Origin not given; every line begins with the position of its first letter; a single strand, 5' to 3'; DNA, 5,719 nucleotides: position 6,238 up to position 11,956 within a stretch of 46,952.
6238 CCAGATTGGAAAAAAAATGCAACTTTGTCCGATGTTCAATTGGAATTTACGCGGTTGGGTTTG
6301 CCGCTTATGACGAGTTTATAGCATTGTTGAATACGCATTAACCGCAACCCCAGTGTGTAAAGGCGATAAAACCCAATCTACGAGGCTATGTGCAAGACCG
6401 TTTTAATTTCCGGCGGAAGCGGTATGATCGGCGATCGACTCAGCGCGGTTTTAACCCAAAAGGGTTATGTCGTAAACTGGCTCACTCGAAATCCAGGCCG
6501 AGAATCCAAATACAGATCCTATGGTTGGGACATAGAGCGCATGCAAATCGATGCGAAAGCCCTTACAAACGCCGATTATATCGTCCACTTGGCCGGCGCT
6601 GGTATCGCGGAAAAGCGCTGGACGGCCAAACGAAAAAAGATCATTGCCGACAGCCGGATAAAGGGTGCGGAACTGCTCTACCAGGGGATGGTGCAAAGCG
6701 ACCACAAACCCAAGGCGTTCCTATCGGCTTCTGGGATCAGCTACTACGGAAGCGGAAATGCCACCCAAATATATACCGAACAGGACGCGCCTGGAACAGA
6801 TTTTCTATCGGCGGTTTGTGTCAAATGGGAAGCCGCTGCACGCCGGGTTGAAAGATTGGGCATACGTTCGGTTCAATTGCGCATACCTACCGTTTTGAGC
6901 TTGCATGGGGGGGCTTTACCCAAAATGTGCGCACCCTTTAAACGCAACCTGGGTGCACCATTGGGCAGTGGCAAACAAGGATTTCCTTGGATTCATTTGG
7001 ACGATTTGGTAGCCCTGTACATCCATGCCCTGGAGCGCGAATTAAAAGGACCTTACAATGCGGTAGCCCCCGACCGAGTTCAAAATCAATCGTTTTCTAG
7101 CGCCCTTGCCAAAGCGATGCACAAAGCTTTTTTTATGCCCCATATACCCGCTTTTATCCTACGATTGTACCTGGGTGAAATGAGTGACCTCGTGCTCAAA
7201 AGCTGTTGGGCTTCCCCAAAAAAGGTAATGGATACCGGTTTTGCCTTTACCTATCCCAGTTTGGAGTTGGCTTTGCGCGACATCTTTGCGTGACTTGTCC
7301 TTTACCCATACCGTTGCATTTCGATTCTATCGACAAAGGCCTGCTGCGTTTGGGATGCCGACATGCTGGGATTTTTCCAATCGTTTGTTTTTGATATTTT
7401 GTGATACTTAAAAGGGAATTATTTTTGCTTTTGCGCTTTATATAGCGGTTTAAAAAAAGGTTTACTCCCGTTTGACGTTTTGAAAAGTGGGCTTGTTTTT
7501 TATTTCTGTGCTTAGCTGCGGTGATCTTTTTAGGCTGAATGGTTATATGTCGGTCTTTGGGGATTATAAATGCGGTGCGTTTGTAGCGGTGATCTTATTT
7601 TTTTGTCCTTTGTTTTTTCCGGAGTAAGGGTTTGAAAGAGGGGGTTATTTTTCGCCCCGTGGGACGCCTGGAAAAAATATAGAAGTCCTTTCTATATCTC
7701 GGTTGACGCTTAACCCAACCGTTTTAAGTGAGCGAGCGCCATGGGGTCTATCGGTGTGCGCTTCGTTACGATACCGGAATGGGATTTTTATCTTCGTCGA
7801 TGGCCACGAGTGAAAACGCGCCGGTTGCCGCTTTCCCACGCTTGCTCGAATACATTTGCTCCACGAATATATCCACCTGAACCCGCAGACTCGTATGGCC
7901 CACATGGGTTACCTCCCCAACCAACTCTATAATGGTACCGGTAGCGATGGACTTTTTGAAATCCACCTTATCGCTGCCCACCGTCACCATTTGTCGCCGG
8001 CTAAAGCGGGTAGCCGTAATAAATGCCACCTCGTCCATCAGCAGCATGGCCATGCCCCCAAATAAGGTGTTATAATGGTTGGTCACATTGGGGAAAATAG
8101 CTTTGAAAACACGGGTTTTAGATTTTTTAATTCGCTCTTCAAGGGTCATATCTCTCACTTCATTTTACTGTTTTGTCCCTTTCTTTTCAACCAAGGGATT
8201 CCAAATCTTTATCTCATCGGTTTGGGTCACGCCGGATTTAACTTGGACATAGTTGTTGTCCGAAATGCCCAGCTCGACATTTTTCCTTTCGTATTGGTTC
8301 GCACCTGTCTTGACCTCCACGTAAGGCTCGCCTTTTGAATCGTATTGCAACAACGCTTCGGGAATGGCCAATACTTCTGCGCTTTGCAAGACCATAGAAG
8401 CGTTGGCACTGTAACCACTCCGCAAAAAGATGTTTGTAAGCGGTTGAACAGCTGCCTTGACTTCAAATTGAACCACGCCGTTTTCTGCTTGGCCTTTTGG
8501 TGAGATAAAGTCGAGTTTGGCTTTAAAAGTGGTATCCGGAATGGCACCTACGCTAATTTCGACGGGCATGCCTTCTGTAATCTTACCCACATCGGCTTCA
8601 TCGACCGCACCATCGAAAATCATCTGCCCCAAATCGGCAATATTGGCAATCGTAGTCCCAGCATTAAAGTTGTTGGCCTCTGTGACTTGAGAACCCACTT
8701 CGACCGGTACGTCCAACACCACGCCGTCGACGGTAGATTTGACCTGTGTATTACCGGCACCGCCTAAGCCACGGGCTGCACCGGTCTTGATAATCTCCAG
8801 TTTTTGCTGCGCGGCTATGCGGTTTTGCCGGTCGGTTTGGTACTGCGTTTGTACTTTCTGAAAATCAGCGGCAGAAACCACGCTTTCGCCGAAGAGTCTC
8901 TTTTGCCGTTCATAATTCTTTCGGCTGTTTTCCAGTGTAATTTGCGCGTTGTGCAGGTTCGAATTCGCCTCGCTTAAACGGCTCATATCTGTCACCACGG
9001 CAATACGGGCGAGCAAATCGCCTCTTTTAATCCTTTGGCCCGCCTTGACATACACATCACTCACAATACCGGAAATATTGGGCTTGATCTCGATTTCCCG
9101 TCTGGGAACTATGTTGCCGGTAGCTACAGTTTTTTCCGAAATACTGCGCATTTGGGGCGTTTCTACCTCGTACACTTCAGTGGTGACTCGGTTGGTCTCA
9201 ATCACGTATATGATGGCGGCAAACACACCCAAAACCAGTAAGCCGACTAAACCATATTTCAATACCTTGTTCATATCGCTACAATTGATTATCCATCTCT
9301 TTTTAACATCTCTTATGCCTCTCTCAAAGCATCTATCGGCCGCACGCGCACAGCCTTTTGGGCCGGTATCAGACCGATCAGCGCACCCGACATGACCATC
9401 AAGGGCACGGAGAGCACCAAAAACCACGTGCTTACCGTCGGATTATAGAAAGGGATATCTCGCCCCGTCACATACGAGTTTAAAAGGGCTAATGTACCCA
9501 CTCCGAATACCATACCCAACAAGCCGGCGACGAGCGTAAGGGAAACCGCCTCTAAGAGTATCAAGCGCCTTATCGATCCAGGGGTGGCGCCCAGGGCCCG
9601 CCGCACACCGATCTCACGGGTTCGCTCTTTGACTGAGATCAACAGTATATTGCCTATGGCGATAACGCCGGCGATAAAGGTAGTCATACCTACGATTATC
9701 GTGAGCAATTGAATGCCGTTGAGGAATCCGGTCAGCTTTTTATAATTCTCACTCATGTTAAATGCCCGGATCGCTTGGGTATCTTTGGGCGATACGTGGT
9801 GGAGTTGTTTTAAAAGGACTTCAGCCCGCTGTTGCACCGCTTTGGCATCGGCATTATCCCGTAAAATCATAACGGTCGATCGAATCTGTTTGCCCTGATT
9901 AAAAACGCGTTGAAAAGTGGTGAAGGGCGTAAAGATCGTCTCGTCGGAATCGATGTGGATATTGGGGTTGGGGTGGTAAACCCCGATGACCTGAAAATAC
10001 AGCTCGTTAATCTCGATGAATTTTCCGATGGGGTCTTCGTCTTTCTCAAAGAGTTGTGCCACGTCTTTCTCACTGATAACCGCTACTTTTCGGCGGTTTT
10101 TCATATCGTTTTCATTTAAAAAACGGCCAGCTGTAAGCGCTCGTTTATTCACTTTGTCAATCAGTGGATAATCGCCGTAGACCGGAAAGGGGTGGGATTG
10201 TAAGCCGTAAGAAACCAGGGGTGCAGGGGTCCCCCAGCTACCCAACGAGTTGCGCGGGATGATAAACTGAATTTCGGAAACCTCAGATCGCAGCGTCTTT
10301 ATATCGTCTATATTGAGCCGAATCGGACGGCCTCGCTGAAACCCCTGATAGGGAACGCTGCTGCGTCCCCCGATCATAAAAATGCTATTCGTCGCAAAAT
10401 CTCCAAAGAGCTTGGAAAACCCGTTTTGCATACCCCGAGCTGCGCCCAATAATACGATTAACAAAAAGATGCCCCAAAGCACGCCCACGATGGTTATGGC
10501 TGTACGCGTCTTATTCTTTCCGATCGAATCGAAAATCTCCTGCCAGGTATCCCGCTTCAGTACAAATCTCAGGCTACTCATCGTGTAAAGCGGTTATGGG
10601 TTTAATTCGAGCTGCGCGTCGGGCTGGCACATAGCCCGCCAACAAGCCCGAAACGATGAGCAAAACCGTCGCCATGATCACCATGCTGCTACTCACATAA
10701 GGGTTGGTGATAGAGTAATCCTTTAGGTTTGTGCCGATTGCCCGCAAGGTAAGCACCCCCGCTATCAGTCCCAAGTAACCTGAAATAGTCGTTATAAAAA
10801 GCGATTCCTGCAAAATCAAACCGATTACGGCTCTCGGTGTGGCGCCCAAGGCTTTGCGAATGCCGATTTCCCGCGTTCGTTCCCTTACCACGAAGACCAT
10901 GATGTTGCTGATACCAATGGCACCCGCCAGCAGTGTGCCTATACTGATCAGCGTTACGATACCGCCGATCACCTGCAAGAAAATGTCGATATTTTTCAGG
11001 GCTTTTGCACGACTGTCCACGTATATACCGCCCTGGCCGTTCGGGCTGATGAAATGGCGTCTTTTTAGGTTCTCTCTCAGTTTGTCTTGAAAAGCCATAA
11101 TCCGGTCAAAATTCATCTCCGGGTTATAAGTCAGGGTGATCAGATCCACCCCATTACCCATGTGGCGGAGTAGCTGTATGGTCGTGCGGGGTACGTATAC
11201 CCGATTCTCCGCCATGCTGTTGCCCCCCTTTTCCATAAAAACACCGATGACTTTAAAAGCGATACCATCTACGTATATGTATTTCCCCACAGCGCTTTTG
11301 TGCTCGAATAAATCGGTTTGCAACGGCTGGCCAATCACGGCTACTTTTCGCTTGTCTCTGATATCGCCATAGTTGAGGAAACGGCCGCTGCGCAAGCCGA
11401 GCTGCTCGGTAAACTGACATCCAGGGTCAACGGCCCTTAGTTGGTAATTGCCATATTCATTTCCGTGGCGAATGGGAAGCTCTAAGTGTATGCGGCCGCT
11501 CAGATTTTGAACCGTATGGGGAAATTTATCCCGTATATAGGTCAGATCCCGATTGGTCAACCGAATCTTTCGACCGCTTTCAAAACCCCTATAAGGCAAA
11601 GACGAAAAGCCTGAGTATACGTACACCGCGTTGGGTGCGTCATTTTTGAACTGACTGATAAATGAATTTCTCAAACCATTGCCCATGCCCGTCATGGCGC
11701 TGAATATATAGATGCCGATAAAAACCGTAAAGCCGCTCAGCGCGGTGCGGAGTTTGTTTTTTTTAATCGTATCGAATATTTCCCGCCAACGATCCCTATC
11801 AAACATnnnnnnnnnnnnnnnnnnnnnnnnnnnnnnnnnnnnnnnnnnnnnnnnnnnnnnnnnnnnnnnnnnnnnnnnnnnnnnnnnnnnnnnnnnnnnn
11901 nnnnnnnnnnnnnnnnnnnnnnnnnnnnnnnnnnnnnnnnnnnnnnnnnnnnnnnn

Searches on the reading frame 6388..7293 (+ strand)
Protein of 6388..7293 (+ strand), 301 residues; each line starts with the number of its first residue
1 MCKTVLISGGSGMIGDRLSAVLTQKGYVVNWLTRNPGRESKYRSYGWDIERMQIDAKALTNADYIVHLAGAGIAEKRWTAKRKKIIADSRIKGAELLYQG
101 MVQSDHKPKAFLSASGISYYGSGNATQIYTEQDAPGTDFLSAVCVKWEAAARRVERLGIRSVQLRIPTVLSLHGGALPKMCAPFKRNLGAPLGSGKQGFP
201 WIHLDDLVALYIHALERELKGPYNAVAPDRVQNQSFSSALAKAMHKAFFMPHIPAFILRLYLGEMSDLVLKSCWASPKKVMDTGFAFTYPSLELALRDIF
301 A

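Call 16: search_protein_families(library=pfam, proteins=[window:6388-7293:+])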
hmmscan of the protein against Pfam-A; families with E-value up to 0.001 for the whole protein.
window:6388-7293:+ (301 aa): 2 families
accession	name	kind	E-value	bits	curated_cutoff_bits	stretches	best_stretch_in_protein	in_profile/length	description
PF01370.27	Epimerase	-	3.9e-19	69.5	20.9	1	5-218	1-228/240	NAD dependent epimerase/dehydratase family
PF08338.16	DUF1731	-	2.2e-18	66.1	27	1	253-299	1-47/47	Domain of unknown function (DUF1731)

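Call 19: find_encoding_contigs(protein=window:6388-7290:+, flank=10000, max_places=10)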
Protein window:6388-7290:+ (301 aa): 1 contig read that carries it; 1 place shown.
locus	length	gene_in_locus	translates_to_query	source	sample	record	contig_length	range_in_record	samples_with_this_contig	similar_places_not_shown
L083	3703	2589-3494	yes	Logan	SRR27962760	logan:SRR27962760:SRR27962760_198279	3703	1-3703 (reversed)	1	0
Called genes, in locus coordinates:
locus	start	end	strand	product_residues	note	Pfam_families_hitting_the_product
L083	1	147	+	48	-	?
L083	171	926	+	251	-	PF12864:DUF3822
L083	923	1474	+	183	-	PF03602:Cons_hypoth95, PF05175:MTS, PF02086:MethyltransfD12 (faint), PF13847:Methyltransf_31, PF13649:Methyltransf_25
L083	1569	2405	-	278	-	PF02517:Rce1-like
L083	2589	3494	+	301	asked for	PF01370:Epimerase, PF08338:DUF1731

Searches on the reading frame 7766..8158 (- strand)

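Call 16: search_protein_families(library=pfam, proteins=[window:7766-8158:-])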
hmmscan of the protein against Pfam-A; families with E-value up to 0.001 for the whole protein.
window:7766-8158:- (130 aa): 1 family
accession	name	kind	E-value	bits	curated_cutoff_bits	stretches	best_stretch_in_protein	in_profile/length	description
PF03061.28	4HBT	-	3e-15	56.7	20.6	1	29-102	1-75/79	Thioesterase superfamily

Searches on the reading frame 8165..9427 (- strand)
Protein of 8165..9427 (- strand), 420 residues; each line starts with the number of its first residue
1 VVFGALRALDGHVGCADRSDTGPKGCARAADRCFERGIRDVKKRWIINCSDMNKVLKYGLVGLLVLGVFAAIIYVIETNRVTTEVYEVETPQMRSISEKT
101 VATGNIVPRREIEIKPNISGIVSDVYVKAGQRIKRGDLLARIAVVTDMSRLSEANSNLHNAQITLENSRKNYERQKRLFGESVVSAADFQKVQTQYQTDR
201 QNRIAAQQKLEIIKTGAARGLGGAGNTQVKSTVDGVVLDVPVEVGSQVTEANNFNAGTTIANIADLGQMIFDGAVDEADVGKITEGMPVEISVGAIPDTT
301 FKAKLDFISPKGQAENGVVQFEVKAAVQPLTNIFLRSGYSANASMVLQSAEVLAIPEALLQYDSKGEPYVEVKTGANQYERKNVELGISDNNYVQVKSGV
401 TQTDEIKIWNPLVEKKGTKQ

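Call 46: search_protein_families(library=pfam, proteins=[window:8165-9427:-])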
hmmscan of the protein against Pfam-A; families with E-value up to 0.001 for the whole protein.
window:8165-9427:- (420 aa): 4 families
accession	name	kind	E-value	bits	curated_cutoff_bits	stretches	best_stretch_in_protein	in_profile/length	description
PF16576.10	HlyD_D23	-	2e-17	63.7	30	1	109-315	17-191/214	Barrel-sandwich domain of CusB or HlyD membrane-fusion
PF13437.12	HlyD_3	-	1.9e-16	61.1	22.2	1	229-329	2-97/106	HlyD family secretion protein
PF13533.13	Biotin_lipoyl_2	-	3.2e-10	40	29.8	1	113-142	2-31/32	Biotin-lipoyl like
PF00364.28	Biotin_lipoyl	-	0.00011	22.5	22.1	0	112-142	43-73/73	Biotin-requiring enzyme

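Call 47: find_related_loci(query=window:8165-9424:-, collection=genome_contigs, flank=10000)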
Query window:8165-9424:- (419 aa) in genome_contigs; peptide patterns used: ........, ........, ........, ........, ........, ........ (x = any residue, [..] = any of these).
78 stretches matched a pattern; 7 encode a relative of the query (tblastn E <= 1e-3); 7 distinct loci.
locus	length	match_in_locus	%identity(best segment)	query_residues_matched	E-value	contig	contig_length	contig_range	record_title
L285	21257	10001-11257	79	1-419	0e+0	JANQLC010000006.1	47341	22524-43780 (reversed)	MAG: Flavobacteriales bacterium isolate PL25a_bin.37 k99_2340092, whole genome shotgun sequence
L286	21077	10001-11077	44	51-409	1e-98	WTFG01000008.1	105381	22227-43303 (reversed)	Flavobacteriaceae bacterium Ap0902 8, whole genome shotgun sequence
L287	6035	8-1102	43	45-409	2e-98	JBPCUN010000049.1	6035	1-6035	MAG: Weeksellaceae bacterium isolate MAG_seacave_112 S1Ck127_3044428, whole genome shotgun sequence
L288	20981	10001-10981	46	95-418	1e-91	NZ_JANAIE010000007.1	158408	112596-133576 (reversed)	Profundicola chukchiensis strain KMM 9724 NODE_7_length_158408_cov_177.363226, whole genome shotgun sequence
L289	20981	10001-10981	45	95-418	1e-90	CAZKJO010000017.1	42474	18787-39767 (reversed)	MAG TPA_asm: uncultured Weeksellaceae bacterium isolate SRP187154_co1_323 genome assembly, contig: NODE_723_length_42474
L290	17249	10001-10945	46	95-409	1e-89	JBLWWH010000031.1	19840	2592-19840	MAG: Weeksellaceae bacterium isolate EA14-03 A14maxbin.002RE.5K@31, whole genome shotgun sequence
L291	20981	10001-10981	23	103-405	1e-13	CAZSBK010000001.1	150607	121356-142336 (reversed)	MAG TPA_asm: uncultured Candidatus Solibacter sp. isolate SRP089250_co1_214 genome assembly, contig: NODE_71_length_1506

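Call 54: search_protein_families(library=pfam, proteins=[L285:19670-20050:+, L285:18061-19332:+, L285:17128-17784:-, L285:11905-12543:-, L285:12827-13123:-])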
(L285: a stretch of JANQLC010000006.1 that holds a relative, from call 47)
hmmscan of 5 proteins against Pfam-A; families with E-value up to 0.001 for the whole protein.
L285:19670-20050:+ (126 aa): 1 family
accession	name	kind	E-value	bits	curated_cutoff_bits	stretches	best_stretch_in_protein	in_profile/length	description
PF06718.16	DUF1203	-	1e-27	97.2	27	1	9-123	2-116/116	Protein of unknown function (DUF1203)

L285:18061-19332:+ (423 aa): 2 families
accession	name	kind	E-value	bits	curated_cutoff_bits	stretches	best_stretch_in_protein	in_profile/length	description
PF00464.25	SHMT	-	5.1e-162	539.5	27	1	2-391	4-399/399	Serine hydroxymethyltransferase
PF00155.27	Aminotran_1_2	-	6.3e-06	26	19.7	1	51-329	33-311/361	Aminotransferase class I and II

L285:17128-17784:- (218 aa): 0 families

L285:11905-12543:- (212 aa): 1 family
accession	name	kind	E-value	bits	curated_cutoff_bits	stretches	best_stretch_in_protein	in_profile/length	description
PF02368.24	Big_2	-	0.00041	20.7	22.8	0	128-151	18-41/79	Bacterial Ig-like domain (group 2)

L285:12827-13123:- (98 aa): 0 families

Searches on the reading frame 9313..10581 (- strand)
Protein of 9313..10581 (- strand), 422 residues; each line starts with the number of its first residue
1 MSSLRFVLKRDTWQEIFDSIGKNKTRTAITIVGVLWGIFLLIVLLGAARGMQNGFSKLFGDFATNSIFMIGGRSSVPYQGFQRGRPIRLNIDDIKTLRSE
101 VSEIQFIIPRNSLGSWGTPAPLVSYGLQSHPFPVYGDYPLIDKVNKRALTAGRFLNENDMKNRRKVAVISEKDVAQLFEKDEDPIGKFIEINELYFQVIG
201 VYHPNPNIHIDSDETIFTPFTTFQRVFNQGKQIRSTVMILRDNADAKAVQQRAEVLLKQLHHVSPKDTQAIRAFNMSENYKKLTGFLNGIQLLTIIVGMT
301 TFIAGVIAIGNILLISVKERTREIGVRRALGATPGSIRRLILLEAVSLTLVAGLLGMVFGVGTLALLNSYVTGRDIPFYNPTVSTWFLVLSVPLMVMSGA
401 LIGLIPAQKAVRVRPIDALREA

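Call 46: search_protein_families(library=pfam, proteins=[window:9313-10581:-])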
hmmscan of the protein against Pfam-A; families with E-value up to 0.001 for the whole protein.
window:9313-10581:- (422 aa): 2 families
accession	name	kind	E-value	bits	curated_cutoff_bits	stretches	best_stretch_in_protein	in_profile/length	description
PF12704.14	MacB_PCD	-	9.7e-30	104.8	27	1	27-254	1-205/207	MacB-like periplasmic core domain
PF02687.27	FtsX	-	1.3e-17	64.4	25.5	1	297-412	3-117/120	FtsX-like permease C-terminal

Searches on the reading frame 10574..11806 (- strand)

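Call 46: search_protein_families(library=pfam, proteins=[window:10574-11806:-])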
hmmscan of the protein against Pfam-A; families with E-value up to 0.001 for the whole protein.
window:10574-11806:- (410 aa): 2 families
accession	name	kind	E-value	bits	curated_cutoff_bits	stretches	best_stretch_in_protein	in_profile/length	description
PF12704.14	MacB_PCD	-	4.3e-28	99.5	27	1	21-235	1-199/207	MacB-like periplasmic core domain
PF02687.27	FtsX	-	2.8e-19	69.7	25.5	1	286-403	2-120/120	FtsX-like permease C-terminal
